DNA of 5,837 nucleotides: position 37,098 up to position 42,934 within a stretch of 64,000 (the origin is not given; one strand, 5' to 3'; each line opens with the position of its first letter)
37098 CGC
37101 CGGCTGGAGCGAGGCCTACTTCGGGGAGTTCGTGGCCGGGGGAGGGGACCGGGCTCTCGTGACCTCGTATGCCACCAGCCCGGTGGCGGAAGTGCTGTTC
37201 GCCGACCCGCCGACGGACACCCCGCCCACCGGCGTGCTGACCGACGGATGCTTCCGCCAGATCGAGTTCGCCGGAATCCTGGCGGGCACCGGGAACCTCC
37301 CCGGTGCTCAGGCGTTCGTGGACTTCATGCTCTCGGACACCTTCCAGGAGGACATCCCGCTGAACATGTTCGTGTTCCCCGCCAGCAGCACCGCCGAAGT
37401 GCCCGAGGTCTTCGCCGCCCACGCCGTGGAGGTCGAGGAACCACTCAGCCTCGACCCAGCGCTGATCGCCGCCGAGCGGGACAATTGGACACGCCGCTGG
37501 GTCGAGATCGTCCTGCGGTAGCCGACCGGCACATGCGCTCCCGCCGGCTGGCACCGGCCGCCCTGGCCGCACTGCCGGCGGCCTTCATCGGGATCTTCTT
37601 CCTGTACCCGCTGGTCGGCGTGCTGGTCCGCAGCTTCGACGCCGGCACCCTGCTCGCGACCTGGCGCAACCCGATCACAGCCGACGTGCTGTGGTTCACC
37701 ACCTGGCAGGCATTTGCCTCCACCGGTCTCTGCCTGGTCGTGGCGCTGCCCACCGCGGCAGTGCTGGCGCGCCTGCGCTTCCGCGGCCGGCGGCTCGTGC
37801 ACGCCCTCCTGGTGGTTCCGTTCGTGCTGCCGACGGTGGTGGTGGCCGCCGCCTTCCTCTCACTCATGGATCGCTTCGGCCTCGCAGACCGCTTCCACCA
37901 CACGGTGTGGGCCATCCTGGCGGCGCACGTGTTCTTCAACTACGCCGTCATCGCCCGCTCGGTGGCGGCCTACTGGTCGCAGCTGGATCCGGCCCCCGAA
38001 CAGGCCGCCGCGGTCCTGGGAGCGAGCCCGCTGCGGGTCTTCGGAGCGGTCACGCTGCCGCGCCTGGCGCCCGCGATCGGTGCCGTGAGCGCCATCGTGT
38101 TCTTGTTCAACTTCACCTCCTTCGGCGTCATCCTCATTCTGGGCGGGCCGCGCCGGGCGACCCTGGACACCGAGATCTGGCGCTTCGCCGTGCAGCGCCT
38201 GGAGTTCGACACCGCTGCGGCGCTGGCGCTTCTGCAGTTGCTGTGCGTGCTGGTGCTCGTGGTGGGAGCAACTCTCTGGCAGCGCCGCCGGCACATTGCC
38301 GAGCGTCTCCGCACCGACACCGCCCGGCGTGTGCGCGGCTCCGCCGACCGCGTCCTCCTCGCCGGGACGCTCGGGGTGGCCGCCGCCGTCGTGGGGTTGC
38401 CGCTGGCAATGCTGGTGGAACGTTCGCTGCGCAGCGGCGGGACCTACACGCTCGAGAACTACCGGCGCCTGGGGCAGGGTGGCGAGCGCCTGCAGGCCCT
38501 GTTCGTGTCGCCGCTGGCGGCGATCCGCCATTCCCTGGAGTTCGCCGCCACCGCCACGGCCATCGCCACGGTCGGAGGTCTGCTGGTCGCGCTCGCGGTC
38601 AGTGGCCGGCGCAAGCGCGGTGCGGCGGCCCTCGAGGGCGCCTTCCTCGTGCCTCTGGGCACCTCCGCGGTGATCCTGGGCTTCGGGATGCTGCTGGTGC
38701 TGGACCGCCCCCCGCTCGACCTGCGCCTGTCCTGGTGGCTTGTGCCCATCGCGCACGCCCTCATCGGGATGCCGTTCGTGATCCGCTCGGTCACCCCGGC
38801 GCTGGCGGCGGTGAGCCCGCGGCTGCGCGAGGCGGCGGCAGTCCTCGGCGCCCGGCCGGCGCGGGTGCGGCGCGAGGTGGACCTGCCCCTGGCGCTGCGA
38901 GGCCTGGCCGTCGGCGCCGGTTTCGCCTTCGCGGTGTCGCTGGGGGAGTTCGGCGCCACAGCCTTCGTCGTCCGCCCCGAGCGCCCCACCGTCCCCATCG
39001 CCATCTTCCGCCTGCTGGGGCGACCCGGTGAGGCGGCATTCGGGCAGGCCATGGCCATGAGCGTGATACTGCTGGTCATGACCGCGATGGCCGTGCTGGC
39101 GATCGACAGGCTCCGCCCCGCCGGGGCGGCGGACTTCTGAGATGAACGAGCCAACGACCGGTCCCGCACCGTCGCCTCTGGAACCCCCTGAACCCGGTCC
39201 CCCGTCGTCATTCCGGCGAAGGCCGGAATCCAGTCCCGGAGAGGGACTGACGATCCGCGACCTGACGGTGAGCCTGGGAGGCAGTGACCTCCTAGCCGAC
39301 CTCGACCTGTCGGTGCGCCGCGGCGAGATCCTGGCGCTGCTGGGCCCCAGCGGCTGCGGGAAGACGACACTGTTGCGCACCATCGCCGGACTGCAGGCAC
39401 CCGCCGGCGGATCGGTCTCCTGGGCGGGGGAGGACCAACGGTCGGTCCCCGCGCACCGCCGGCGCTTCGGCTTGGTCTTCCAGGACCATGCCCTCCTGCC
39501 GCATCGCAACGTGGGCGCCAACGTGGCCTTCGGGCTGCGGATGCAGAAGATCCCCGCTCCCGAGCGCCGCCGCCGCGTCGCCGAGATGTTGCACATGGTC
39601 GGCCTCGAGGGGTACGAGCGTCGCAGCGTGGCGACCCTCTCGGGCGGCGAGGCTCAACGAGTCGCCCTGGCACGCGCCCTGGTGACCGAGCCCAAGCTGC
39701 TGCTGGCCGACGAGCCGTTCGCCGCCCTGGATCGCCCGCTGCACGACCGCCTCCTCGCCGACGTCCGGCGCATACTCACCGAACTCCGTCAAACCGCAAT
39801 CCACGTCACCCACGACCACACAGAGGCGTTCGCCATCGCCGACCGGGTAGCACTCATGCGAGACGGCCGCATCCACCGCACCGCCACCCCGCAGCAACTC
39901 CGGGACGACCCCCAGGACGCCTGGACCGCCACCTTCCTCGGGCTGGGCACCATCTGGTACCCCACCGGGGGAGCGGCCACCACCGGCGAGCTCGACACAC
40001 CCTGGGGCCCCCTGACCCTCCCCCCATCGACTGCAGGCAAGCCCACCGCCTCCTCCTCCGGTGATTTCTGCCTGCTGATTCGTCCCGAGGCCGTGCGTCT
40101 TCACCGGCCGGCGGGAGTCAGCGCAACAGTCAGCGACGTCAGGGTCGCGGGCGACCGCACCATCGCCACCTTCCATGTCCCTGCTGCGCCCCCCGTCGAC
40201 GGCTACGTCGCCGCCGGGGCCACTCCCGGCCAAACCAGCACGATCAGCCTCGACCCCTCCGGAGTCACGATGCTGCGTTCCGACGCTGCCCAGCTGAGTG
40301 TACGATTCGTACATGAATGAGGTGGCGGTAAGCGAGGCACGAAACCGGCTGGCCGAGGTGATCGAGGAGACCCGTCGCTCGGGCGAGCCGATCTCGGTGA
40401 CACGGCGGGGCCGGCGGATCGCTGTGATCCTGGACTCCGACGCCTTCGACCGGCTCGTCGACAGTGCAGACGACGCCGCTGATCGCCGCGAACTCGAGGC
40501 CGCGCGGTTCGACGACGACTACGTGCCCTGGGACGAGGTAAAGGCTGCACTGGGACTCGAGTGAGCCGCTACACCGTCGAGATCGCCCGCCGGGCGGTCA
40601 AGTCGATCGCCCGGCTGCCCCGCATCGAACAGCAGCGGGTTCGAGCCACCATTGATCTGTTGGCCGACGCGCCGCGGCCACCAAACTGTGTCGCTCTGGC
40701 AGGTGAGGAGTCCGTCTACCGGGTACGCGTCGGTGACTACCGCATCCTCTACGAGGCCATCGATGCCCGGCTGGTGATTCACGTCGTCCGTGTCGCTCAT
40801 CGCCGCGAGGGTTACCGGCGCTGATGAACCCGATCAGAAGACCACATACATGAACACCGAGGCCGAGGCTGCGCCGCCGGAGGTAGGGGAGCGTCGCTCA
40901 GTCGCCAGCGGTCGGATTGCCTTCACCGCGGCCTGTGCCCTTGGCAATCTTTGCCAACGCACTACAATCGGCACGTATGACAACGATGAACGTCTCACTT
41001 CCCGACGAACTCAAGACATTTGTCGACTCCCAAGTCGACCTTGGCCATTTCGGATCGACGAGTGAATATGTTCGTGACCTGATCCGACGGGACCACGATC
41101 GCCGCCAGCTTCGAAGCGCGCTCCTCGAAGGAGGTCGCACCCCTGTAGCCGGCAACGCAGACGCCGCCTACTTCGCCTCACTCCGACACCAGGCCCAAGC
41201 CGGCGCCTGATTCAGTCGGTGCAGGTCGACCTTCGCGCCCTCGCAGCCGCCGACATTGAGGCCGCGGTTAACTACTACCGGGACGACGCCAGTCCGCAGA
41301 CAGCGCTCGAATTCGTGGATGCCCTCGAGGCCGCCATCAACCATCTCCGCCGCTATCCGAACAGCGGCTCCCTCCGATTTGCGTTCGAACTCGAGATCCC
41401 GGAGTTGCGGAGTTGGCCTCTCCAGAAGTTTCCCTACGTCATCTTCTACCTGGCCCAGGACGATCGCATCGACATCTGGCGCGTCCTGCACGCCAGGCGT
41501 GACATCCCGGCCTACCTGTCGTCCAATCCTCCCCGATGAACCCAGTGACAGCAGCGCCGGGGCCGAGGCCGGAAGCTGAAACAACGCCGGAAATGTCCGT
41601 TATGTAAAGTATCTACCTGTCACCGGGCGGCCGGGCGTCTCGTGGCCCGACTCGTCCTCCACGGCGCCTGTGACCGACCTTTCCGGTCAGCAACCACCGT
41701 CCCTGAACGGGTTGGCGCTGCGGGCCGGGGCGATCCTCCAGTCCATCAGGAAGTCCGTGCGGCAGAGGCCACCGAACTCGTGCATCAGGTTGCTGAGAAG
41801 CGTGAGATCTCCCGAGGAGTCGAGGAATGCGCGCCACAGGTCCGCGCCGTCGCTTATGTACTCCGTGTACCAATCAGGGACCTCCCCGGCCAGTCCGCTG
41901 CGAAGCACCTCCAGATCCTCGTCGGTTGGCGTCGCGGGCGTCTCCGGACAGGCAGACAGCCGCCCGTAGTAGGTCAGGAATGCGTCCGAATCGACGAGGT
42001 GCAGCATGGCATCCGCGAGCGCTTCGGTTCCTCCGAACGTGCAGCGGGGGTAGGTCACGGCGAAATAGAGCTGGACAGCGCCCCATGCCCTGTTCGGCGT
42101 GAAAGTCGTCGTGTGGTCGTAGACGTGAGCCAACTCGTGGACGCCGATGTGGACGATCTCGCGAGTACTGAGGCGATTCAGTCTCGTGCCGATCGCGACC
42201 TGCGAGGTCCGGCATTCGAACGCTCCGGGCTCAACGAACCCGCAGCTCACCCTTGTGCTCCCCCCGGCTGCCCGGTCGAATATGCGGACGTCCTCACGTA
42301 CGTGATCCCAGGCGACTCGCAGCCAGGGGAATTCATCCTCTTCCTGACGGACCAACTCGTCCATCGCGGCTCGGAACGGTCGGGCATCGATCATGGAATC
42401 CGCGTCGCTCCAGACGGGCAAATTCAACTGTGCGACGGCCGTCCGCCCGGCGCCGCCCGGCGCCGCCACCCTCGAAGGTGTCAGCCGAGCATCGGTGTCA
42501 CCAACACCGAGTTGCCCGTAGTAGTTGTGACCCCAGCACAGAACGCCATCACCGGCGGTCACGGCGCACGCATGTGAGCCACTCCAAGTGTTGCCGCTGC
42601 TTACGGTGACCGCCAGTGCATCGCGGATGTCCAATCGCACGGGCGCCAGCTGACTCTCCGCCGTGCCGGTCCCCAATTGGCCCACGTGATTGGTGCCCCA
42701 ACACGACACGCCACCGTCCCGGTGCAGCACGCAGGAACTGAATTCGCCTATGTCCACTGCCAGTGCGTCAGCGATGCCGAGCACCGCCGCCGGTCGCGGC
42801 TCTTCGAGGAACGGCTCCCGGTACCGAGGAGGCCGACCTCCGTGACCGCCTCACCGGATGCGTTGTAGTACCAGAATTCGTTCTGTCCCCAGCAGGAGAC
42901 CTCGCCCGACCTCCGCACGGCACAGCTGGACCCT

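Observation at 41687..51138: Paralogous family of secreted RCC1-propeller proteins with an unannotated 6-Cys HExxH C-terminal domain ending in FRDGGC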

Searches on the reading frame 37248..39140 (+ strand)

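Call 37: search_protein_families(library=pfam, proteins=[window:37248-39140:+], max_evalue=0.001)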
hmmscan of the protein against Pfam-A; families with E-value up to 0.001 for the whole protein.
window:37248-39140:+ (630 aa): 1 family
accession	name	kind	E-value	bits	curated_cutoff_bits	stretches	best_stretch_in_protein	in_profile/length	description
PF00528.27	BPD_transp_1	-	3.4e-17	63.2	26.4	2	167-345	2-175/184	Binding-protein-dependent transport system inner membrane component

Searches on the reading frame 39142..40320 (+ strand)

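Call 37: search_protein_families(library=pfam, proteins=[window:39142-40320:+], max_evalue=0.001)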
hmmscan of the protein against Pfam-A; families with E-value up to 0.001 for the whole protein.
window:39142-40320:+ (392 aa): 4 families
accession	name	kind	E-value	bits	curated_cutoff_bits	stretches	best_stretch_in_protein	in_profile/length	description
PF00005.33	ABC_tran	-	1.1e-36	126.9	25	1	51-194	1-137/137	ABC transporter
PF08402.16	TOBE_2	-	7.2e-07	29.7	21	1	311-375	1-73/76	TOBE domain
PF13191.12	AAA_16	-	0.0005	21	32.6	0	51-104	13-64/167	AAA ATPase domain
PF25199.1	nSTAND_NTPase5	-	0.00098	19.4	34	0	56-104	36-85/145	Novel STAND NTPase 5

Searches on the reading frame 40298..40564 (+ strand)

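Call 69: search_protein_families(library=pfam, proteins=[window:40298-40564:+], max_evalue=0.01)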
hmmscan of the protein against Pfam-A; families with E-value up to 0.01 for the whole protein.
window:40298-40564:+ (88 aa): 1 family
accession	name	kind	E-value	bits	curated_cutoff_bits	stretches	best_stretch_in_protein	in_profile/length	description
PF02604.26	PhdYeFM_antitox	-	4.5e-13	49.2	29.8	1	6-69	1-63/74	Antitoxin Phd_YefM, type II toxin-antitoxin system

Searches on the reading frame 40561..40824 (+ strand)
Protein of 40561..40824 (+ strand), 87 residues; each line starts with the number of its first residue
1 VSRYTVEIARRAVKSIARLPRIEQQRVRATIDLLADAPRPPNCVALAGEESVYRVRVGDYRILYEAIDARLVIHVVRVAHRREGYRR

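Call 69: search_protein_families(library=pfam, proteins=[window:40561-40824:+], max_evalue=0.01)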
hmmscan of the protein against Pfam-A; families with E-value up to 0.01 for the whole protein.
window:40561-40824:+ (87 aa): 1 family
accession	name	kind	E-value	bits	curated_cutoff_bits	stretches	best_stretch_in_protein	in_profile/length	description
PF05016.21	ParE_toxin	-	2.7e-10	41.1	23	1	6-84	1-88/89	ParE toxin of type II toxin-antitoxin system, parDE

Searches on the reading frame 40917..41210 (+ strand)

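Call 69: search_protein_families(library=pfam, proteins=[window:40917-41210:+], max_evalue=0.01)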
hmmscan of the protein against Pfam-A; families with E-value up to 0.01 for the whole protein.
window:40917-41210:+ (97 aa): 1 family
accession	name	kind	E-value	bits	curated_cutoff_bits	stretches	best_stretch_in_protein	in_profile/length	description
PF03693.20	ParD_antitoxin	-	4.3e-06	27.5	21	1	25-86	6-71/81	Bacterial antitoxin of ParD toxin-antitoxin type II system and RHH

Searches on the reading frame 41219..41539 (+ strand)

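Call 69: search_protein_families(library=pfam, proteins=[window:41219-41539:+], max_evalue=0.01)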
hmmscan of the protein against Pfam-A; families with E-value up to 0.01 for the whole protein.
window:41219-41539:+ (106 aa): 1 family
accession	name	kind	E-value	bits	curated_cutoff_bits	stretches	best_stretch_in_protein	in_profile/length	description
PF05016.21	ParE_toxin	-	9.6e-14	52.2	23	1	4-95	2-88/89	ParE toxin of type II toxin-antitoxin system, parDE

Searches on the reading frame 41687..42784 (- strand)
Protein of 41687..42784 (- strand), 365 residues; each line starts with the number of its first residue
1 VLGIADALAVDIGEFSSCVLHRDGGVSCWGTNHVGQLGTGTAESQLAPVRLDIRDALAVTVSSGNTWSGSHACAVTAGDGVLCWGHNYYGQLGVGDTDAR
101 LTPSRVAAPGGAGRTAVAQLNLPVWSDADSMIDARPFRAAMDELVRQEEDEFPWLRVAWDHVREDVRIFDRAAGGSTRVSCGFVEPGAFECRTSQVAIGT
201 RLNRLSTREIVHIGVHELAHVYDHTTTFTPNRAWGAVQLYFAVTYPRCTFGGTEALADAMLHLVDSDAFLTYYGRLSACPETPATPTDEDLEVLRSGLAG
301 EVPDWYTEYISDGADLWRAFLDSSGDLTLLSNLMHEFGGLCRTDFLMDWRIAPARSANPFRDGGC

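Call 3: search_protein_families(library=pfam, proteins=[window:41687-42784:-], max_evalue=1)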
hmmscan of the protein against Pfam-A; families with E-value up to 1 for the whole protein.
window:41687-42784:- (365 aa): 3 families
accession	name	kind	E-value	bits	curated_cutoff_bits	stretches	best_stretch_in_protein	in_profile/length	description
PF25390.1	WD40_RLD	-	9.8e-17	61.7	150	1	10-112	200-298/363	RCC1-like domain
PF00415.24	RCC1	-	5.6e-14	52.9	21.7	2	81-111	4-34/50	Regulator of chromosome condensation (RCC1) repeat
PF13540.12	RCC1_2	-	1.6e-11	44.1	22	2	10-36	4-30/30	Regulator of chromosome condensation (RCC1) repeat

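Call 4: search_protein_families(library=ncbifam, proteins=[window:41687-42784:-], max_evalue=1)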
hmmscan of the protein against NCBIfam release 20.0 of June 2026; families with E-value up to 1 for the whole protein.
window:41687-42784:- (365 aa): 0 families
